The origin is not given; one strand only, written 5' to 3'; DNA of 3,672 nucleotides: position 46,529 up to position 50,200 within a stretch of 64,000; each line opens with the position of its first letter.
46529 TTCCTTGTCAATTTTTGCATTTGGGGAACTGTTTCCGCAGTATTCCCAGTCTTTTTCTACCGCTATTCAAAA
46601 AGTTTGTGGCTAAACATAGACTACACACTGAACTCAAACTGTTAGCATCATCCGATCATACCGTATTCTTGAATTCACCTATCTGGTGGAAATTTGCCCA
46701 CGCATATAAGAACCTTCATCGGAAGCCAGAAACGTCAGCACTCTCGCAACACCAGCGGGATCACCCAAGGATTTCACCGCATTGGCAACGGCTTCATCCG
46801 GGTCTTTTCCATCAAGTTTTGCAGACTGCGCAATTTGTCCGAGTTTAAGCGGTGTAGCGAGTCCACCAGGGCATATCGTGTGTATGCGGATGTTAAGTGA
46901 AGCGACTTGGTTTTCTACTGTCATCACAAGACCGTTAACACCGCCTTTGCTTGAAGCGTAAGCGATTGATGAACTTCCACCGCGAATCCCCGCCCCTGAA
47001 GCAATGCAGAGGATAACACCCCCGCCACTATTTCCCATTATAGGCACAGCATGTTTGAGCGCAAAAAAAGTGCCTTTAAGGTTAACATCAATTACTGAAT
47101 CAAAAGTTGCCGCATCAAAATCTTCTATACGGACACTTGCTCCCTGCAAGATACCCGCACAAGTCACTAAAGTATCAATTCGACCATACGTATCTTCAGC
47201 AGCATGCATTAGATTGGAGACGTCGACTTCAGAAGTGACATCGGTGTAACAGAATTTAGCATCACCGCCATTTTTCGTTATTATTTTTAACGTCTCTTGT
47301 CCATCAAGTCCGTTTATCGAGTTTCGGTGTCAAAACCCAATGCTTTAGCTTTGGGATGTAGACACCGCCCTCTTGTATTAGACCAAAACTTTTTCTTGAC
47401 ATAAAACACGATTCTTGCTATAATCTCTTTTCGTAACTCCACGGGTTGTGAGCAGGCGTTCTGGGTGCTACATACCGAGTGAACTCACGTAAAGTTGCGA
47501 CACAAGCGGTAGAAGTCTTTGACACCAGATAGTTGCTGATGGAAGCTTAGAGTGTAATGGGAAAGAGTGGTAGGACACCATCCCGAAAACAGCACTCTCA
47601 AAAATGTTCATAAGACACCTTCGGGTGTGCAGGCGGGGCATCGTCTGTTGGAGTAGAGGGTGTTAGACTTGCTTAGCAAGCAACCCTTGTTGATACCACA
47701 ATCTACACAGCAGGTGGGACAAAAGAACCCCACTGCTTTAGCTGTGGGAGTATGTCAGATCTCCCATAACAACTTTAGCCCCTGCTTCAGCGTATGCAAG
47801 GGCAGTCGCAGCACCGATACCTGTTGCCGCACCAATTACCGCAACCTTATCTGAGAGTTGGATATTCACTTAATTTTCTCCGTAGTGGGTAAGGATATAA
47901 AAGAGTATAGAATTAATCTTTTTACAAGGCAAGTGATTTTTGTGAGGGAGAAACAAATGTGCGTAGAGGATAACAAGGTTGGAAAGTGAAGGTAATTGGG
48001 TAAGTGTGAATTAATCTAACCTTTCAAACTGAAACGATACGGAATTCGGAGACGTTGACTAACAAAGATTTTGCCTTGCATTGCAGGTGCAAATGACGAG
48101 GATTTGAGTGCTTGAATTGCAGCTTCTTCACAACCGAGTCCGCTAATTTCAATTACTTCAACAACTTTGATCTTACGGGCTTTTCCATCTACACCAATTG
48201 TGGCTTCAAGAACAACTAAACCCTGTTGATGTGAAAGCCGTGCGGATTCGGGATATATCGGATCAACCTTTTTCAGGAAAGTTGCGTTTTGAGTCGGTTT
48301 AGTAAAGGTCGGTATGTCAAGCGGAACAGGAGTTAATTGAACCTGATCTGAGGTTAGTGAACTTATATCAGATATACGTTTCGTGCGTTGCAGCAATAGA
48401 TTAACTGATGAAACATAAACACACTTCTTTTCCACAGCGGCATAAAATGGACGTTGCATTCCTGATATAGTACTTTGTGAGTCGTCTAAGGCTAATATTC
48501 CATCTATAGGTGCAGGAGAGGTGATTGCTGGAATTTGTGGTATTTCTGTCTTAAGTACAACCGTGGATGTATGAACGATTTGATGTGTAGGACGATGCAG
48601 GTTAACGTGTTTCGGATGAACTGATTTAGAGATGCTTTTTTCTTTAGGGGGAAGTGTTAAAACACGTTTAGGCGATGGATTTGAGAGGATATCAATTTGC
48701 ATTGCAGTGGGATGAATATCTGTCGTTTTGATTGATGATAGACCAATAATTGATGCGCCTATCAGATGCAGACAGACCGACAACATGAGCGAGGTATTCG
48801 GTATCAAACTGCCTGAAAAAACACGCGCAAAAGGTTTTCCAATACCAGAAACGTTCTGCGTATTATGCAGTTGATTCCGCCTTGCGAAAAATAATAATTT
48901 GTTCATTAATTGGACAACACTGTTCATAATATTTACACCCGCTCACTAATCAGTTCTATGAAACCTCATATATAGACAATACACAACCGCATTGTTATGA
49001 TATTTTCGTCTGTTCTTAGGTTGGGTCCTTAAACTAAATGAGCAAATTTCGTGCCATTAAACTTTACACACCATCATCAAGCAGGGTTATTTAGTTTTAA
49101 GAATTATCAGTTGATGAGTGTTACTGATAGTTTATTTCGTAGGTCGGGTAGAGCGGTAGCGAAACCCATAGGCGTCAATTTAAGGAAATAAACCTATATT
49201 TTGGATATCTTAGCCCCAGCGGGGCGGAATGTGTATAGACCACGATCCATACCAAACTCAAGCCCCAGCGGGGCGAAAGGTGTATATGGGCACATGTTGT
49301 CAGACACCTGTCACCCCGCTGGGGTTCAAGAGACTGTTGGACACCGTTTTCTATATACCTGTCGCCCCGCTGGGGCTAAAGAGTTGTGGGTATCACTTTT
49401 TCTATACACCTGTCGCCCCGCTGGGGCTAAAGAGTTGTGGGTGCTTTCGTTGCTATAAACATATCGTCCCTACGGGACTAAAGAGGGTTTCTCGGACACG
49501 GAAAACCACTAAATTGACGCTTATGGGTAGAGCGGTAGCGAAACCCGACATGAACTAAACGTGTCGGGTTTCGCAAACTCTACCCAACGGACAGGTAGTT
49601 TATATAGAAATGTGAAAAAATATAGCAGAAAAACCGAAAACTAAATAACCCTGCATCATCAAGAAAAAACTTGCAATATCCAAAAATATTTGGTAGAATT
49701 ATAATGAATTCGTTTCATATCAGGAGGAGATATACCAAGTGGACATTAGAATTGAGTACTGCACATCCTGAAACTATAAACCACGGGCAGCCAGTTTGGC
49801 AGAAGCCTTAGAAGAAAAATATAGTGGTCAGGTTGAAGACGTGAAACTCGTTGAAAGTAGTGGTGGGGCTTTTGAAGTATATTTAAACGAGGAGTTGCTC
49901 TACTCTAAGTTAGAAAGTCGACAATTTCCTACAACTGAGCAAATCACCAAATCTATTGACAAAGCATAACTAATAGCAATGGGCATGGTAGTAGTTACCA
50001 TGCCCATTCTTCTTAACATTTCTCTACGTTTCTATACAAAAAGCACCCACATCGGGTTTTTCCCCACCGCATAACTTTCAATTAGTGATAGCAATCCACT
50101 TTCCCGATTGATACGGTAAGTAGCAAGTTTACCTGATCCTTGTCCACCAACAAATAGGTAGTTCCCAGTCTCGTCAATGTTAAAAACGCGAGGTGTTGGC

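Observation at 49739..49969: SelW-like selenoprotein gene with an in-frame UGA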

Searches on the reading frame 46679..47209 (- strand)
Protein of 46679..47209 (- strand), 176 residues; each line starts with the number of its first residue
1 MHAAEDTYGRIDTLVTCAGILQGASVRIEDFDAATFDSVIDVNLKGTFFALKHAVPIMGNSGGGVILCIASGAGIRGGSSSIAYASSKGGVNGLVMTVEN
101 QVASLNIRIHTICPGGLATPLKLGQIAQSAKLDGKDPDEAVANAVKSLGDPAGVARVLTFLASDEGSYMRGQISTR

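Call 28: search_protein_families(library=pfam, proteins=[window:46679-47209:-], max_evalue=0.00001)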
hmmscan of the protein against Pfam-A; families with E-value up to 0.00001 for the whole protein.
window:46679-47209:- (176 aa): 2 families
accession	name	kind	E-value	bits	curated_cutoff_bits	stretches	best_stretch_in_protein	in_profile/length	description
PF13561.12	adh_short_C2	-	1.2e-30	107.2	27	1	3-173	64-228/236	Enoyl-(Acyl carrier protein) reductase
PF00106.31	adh_short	-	4.1e-30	105.1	26.6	1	2-122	69-187/195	short chain dehydrogenase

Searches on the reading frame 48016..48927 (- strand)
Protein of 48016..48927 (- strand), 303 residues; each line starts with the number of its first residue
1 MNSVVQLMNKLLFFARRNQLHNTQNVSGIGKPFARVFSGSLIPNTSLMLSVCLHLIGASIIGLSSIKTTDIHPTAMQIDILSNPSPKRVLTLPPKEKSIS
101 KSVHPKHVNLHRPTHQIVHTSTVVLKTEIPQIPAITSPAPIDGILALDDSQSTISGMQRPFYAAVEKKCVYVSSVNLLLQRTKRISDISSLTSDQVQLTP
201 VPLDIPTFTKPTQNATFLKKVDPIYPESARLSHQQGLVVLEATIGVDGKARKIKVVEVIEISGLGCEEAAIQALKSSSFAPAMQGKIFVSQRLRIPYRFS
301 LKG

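Call 28: search_protein_families(library=pfam, proteins=[window:48016-48927:-], max_evalue=0.00001)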
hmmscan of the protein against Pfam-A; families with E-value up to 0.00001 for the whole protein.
window:48016-48927:- (303 aa): 1 family
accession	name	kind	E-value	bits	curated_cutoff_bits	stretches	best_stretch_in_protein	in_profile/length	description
PF03544.19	TonB_C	-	6.9e-12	46.1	24.6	1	223-301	3-79/79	Gram-negative bacterial TonB protein C-terminal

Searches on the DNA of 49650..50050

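Call 45: search_rna_families(source=window, start=49650, end=50050, threshold=evalue, max_evalue=10)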
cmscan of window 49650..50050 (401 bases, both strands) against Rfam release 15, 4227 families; matches with E-value up to 10: 3.
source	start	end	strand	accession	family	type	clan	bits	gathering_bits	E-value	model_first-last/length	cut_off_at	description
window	49949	50036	-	RF01911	MIR2118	Gene; miRNA;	-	15.2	85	2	1-170/170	no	MIR2118 microRNA precursor family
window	49942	50046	-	RF04180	BTnc231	Gene; sRNA;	-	12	80.4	7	1-154/154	no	Bacteroides sRNA BTnc231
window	49898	49963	-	RF02172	RFPL3-AS1_2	Gene; lncRNA;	-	10.9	40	2.5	1-71/71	no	RFPL3 antisense RNA 1 conserved region 2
